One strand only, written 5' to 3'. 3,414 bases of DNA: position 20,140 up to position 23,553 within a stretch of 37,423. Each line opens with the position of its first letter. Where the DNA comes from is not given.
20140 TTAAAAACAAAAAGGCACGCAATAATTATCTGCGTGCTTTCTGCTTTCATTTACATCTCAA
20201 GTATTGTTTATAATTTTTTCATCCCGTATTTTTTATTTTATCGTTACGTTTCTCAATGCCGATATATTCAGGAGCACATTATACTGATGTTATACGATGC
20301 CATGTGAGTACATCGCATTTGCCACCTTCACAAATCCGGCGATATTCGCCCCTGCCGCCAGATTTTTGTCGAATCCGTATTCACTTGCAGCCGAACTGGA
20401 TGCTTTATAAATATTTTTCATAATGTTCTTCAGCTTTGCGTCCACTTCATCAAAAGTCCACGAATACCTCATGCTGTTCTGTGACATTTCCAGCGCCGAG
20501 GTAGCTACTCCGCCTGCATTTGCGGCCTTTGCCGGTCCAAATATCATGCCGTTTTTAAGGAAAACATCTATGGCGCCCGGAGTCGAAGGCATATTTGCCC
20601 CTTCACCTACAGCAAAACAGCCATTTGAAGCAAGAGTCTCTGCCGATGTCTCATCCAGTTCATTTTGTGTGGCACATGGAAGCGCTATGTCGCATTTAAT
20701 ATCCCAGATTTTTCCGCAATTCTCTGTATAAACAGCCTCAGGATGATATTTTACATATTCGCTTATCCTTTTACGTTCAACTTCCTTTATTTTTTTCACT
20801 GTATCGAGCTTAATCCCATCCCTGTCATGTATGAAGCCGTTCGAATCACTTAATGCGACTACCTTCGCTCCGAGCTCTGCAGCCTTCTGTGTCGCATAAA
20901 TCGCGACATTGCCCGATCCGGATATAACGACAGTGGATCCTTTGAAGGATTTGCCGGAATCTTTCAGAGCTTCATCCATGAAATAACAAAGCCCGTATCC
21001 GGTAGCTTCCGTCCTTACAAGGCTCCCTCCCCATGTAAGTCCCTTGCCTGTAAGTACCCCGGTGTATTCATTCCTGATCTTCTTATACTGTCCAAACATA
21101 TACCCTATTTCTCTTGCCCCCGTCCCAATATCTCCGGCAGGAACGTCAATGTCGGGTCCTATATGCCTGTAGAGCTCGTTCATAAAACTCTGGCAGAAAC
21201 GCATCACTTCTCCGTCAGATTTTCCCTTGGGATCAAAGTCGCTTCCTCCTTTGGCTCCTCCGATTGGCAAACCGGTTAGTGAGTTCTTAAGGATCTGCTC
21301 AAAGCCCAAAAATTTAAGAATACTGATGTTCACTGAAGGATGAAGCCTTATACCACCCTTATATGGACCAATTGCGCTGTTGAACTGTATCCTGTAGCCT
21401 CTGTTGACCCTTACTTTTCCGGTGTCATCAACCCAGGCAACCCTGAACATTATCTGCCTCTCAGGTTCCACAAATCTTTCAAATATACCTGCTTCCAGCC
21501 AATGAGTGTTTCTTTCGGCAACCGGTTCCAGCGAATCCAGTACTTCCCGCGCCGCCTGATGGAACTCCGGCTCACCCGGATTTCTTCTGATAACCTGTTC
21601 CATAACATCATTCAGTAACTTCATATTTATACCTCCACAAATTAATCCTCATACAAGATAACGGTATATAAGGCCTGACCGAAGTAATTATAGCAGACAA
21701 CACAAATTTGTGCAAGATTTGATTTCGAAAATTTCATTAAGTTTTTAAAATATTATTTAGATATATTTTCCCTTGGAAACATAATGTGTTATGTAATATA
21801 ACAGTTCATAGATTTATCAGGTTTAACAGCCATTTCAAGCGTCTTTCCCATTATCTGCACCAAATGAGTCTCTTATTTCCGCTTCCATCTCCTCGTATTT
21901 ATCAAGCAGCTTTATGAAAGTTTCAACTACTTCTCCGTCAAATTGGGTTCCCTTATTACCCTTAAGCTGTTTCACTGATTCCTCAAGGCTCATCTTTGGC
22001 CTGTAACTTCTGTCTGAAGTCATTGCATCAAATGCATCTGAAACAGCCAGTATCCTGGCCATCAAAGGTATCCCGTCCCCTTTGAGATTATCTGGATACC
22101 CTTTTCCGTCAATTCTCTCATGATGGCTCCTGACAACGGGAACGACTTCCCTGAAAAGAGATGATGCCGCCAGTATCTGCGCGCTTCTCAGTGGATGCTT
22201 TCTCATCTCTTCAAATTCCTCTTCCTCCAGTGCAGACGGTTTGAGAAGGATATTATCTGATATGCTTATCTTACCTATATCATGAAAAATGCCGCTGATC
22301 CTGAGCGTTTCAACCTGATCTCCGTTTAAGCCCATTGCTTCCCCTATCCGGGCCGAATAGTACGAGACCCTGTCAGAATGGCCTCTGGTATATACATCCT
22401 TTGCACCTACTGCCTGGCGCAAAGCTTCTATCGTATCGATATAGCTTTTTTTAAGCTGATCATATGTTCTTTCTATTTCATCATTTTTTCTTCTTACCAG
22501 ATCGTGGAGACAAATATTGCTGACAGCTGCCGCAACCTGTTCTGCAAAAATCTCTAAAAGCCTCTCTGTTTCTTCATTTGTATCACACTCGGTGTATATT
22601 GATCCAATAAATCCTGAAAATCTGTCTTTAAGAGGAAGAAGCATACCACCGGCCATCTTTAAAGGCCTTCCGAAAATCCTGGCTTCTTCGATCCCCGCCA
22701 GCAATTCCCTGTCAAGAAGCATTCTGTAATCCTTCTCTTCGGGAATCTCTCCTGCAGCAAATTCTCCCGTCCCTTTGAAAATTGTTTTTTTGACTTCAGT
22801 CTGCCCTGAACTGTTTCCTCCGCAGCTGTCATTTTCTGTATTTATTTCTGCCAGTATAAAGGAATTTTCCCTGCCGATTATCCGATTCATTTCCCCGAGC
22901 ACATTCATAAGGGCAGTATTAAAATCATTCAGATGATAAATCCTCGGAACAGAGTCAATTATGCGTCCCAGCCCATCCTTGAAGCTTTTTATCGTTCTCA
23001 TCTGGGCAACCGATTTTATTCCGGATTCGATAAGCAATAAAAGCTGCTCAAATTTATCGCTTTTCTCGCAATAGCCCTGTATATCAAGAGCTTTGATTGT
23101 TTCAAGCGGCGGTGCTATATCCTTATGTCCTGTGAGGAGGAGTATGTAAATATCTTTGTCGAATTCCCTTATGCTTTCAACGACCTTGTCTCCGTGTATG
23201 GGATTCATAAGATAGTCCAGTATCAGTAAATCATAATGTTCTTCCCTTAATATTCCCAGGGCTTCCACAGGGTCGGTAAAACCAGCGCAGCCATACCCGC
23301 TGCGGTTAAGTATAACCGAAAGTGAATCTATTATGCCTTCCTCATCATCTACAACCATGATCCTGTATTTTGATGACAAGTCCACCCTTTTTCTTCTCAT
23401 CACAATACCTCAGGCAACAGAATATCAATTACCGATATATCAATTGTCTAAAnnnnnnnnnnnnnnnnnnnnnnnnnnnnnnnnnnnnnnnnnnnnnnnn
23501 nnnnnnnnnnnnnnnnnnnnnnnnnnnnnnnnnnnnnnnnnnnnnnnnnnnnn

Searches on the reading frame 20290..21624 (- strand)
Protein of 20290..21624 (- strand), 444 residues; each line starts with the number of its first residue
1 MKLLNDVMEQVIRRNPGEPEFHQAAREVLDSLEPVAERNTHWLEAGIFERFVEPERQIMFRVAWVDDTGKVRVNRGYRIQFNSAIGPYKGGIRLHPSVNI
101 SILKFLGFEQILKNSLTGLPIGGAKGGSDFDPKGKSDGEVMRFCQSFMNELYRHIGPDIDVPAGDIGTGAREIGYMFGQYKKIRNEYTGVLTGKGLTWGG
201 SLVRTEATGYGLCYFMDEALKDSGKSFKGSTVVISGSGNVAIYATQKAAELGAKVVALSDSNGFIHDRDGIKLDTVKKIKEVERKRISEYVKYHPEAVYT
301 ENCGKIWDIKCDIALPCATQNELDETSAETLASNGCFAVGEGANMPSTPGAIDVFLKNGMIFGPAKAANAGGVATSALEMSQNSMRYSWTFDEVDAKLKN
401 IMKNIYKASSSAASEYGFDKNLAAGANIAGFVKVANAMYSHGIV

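Call 11: search_protein_families(library=pfam, proteins=[window:20290-21624:-], max_evalue=0.0001)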
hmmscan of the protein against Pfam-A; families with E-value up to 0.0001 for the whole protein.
window:20290-21624:- (444 aa): 2 families
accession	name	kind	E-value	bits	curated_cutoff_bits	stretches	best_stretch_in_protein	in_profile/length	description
PF00208.27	ELFV_dehydrog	-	5.8e-90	301.6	23.4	1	199-442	1-241/241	Glutamate/Leucine/Phenylalanine/Valine dehydrogenase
PF02812.23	ELFV_dehydrog_N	-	4.7e-53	178.8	25.3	1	54-182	1-129/129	Glu/Leu/Phe/Val dehydrogenase, dimerisation domain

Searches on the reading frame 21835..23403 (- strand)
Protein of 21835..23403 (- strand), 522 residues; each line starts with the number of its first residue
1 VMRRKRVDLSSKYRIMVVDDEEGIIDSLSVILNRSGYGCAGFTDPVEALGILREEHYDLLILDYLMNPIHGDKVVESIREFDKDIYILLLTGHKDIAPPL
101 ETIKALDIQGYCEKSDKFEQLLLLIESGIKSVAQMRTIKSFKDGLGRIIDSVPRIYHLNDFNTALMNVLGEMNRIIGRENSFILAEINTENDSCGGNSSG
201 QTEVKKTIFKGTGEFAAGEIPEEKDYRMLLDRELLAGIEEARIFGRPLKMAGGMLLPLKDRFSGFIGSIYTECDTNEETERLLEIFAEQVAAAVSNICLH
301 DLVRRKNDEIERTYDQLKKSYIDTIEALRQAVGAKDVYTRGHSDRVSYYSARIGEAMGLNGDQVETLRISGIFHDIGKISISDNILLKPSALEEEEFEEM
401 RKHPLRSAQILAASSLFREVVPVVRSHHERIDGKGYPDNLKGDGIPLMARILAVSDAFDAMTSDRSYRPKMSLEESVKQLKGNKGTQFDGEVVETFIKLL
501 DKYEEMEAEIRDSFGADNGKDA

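Call 11: search_protein_families(library=pfam, proteins=[window:21835-23403:-], max_evalue=0.0001)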
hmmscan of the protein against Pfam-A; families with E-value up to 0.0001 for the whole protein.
window:21835-23403:- (522 aa): 4 families
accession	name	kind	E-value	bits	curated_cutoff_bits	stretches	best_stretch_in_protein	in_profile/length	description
PF13487.12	HD_5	-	6e-35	120.9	27.2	1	328-492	3-170/170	HD domain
PF01966.28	HD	-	1.6e-20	74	22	1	341-461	3-116/116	HD domain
PF11849.14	DUF3369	-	3.2e-18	67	27.2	1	127-301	3-166/168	Domain of unknown function (DUF3369)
PF00072.30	Response_reg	-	4.2e-17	62.8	30.2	1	15-124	1-109/111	Response regulator receiver domain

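Call 51: search_protein_families(library=ncbifam, proteins=[window:21835-23403:-], max_evalue=0.00001)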
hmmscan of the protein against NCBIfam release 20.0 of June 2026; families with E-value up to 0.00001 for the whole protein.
window:21835-23403:- (522 aa): 31 families (the best 25 are shown)
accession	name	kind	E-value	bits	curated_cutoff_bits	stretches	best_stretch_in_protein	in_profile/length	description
NF053512.1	nitric_RR_NosR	exception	8e-65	219.5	400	2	303-508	156-362/422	response regulator c-di-GMP phosphodiesterase, NosR family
NF047793.1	ResRegPgtA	equivalog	8.1e-14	51.3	650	1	10-133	3-125/414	two-component system response regulator PgtA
NF006900.1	PRK09390.1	equivalog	5.4e-12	45.7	255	1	10-179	2-166/203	response regulator FixJ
NF051870.1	NAssimRespRegNtrX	equivalog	1.2e-11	44.2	600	1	14-139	3-129/452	nitrogen assimilation response regulator NtrX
NF008469.0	PRK11361.1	equivalog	3.2e-10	39.3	714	1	11-175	3-162/461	acetoacetate metabolism transcriptional regulator AtoC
NF045944.1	ResRegRpaBCyano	equivalog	1.2e-09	37.9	330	1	16-101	1-85/229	response regulator transcription factor RpaB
NF033120.0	vanR_FM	exception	1.4e-09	37.9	460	1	14-90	5-80/231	vancomycin resistance response regulator transcription factor, VanR-F/VanR-M family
NF033117.2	vanR_ACDEGLN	exception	4e-09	36.4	350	1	15-95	1-80/226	VanR-ABDEGLN family response regulator transcription factor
NF040689.1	MtrAB_MtrA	equivalog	6.1e-09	35.5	300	1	15-128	1-112/219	MtrAB system response regulator MtrA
NF053854.1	RespRegPhoBBctds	equivalog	9.4e-09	34.9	270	1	15-93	1-80/225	two-component system response regulator PhoB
NF051850.1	RespRegRprY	equivalog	1.5e-08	34.4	370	1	11-140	3-131/234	response regulator transcription factor RprY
NF008296.0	PRK11083.1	equivalog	1.8e-08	34.1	273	1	12-95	3-85/228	two-component system response regulator CreB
NF040534.1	resp_reg_YycF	equivalog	3.7e-08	32.9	340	1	14-94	2-81/231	response regulator YycF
NF041733.1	resp_reg_CseB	equivalog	4.6e-08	32.7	350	1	14-95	2-82/228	two-component system response regulator CseB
TIGR01387.1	cztR_silR_copR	subfamily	6.1e-08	32.6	279.2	1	15-127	1-112/218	heavy metal response regulator transcription factor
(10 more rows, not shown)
